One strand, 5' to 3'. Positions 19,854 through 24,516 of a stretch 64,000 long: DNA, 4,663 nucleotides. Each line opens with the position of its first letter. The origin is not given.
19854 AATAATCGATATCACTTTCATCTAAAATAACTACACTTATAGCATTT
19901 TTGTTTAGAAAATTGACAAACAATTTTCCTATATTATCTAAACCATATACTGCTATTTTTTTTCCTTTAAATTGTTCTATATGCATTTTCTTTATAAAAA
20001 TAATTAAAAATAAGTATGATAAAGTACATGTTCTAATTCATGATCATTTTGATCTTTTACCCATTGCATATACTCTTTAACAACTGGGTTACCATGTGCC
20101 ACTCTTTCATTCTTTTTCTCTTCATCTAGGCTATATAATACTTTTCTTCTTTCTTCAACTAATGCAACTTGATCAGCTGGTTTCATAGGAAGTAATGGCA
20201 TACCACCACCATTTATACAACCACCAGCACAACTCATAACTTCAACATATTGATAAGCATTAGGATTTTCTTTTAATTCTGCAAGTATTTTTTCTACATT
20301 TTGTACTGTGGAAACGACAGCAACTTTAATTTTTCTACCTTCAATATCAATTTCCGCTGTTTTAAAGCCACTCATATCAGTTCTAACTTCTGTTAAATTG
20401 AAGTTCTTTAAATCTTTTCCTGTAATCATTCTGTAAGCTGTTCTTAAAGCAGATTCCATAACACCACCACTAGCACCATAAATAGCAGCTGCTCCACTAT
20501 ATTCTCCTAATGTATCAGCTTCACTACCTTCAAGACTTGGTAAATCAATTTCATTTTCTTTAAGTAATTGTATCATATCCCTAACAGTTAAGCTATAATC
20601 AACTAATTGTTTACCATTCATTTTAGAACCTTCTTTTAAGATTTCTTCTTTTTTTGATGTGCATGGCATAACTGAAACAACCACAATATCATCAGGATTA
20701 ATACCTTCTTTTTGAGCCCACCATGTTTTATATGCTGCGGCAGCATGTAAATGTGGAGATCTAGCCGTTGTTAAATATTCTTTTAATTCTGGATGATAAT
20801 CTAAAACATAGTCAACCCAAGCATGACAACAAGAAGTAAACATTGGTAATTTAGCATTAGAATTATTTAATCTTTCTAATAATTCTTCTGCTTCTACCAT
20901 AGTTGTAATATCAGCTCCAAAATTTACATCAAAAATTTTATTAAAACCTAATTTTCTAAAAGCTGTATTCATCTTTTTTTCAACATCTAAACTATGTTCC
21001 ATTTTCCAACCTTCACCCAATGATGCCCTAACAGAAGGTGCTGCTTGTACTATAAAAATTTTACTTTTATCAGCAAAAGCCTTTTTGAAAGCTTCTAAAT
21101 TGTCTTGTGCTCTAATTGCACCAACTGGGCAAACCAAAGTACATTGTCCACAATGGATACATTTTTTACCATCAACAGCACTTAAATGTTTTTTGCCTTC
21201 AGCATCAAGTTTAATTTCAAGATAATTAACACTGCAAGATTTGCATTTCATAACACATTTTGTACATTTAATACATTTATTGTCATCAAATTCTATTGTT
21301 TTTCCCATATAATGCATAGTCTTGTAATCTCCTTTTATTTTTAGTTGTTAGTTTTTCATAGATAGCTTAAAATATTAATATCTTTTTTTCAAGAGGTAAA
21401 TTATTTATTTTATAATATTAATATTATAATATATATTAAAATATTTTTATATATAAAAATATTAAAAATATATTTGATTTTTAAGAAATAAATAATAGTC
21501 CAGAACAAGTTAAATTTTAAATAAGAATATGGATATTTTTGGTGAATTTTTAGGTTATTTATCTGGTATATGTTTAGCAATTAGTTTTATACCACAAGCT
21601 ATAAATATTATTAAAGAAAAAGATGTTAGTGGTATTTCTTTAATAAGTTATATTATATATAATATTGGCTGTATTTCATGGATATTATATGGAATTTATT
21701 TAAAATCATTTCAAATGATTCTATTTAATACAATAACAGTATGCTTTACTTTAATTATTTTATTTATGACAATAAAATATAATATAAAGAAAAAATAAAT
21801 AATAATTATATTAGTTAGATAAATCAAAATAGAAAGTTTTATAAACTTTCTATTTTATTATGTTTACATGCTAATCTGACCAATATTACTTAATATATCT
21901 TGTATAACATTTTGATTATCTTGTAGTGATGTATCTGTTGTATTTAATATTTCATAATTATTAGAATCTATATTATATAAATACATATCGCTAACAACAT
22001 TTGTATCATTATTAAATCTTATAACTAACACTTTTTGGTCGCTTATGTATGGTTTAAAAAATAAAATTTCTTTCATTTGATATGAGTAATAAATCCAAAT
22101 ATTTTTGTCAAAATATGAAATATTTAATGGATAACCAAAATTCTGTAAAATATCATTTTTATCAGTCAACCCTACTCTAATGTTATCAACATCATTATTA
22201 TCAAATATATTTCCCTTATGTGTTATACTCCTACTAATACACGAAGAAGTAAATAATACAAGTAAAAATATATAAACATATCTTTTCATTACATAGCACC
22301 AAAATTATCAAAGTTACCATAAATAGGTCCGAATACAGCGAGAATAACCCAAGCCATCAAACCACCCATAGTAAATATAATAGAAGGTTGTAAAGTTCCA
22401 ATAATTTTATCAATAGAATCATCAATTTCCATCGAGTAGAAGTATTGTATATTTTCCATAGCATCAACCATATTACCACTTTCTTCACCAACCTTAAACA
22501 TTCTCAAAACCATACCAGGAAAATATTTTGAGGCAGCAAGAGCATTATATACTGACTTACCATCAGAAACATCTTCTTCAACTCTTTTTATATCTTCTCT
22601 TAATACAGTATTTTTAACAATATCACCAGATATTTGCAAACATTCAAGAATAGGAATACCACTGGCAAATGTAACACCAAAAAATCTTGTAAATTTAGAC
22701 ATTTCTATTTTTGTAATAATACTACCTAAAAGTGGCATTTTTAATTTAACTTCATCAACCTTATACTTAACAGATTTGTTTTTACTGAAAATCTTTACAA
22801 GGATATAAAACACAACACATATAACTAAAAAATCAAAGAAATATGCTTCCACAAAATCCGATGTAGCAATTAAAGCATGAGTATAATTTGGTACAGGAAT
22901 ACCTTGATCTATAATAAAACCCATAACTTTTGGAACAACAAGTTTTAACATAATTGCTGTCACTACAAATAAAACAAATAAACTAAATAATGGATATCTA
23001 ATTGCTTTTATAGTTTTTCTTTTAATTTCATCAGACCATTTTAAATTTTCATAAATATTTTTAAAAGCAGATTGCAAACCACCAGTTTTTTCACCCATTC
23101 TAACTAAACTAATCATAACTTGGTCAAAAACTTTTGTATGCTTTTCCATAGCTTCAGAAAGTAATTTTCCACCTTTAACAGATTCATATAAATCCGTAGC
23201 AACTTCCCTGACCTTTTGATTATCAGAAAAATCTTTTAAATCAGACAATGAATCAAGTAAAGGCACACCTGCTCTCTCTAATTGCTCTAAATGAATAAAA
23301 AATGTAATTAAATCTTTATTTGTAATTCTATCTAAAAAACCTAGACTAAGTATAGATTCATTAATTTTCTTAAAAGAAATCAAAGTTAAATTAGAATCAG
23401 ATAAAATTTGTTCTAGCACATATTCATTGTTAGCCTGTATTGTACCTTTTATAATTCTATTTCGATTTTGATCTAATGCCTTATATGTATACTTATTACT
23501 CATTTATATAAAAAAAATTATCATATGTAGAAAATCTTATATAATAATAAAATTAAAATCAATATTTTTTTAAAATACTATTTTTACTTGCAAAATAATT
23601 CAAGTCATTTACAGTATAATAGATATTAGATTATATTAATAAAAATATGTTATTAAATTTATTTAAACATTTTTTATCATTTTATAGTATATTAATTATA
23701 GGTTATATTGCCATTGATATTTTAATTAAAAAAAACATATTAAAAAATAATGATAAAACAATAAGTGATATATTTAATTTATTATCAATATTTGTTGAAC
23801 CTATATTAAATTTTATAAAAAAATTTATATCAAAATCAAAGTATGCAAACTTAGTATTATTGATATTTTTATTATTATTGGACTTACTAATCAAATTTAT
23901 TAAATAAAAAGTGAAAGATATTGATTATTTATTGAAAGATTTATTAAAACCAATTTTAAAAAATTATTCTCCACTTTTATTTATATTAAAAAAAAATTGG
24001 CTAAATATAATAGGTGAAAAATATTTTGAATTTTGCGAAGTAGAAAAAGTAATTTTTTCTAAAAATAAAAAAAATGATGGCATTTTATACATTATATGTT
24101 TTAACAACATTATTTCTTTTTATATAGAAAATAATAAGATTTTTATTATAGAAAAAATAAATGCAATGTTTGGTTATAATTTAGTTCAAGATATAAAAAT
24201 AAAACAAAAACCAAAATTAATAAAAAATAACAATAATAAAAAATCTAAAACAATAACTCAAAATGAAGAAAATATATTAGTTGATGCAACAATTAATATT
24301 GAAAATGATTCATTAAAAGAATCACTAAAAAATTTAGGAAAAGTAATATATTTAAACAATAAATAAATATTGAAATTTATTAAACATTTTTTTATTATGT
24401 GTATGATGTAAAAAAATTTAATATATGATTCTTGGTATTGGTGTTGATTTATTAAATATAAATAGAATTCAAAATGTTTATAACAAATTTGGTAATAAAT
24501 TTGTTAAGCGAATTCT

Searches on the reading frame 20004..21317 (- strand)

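Call 15: search_protein_families(library=pfam, proteins=[window:20004-21317:-], max_evalue=0.001)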
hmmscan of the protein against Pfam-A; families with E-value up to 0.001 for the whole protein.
window:20004-21317:- (437 aa): 12 families
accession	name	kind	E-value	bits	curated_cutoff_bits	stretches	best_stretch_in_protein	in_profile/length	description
PF02906.19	Fe_hyd_lg_C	-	3.9e-79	266.2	22.1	1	86-371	1-245/245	Iron only hydrogenase large subunit, C-terminal domain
PF12837.12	Fer4_6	-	5.1e-10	39.2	25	1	48-68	4-24/24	4Fe-4S binding domain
PF14697.11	Fer4_21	-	2e-09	37.9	35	1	11-69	4-58/59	4Fe-4S dicluster domain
PF00037.32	Fer4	-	2.7e-09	36.9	21.1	1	48-69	3-24/24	4Fe-4S binding domain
PF13237.11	Fer4_10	-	2.9e-08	33.9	25.5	1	48-72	4-30/53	4Fe-4S dicluster domain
PF12838.12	Fer4_7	-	7.5e-08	33.2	27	1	14-67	1-52/52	4Fe-4S dicluster domain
PF13187.11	Fer4_9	-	1.4e-07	31.9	27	1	14-68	1-52/52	4Fe-4S dicluster domain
PF13484.11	Fer4_16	-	5e-06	27.6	30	1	52-80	1-30/66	4Fe-4S double cluster binding domain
PF13183.11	Fer4_8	-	4.2e-05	24.4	27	1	13-66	3-67/68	4Fe-4S dicluster domain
PF12797.12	Fer4_2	-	4.5e-05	23.6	24.5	0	49-65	6-22/22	4Fe-4S binding domain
PF02256.22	Fe_hyd_SSU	-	0.00018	21.9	24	1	387-436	4-52/56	Iron hydrogenase small subunit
PF17179.9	Fer4_22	-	0.00028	22.1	27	0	52-67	1-16/95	4Fe-4S dicluster domain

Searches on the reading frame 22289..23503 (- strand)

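Call 7: search_protein_families(library=pfam, proteins=[window:22289-23503:-], max_evalue=0.001)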
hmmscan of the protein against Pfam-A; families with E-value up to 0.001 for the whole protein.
window:22289-23503:- (404 aa): 1 family
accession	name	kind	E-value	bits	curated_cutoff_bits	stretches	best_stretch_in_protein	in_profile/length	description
PF00482.28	T2SSF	-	4e-46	156.5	25.2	2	77-191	10-125/125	Type II secretion system (T2SS), protein F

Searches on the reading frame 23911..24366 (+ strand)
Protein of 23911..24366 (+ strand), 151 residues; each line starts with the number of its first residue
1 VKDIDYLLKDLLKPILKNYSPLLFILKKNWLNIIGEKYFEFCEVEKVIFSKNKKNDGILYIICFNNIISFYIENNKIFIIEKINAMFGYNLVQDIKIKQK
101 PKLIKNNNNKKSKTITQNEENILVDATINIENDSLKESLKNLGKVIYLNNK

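Call 45: search_protein_families(library=pfam, proteins=[window:23911-24366:+], max_evalue=0.001)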
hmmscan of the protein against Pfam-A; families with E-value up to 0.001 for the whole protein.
window:23911-24366:+ (151 aa): 1 family
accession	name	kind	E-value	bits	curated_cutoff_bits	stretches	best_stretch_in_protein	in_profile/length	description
PF05258.17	DciA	-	5.9e-07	30.1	24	1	26-97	25-89/89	Dna[CI] antecedent, DciA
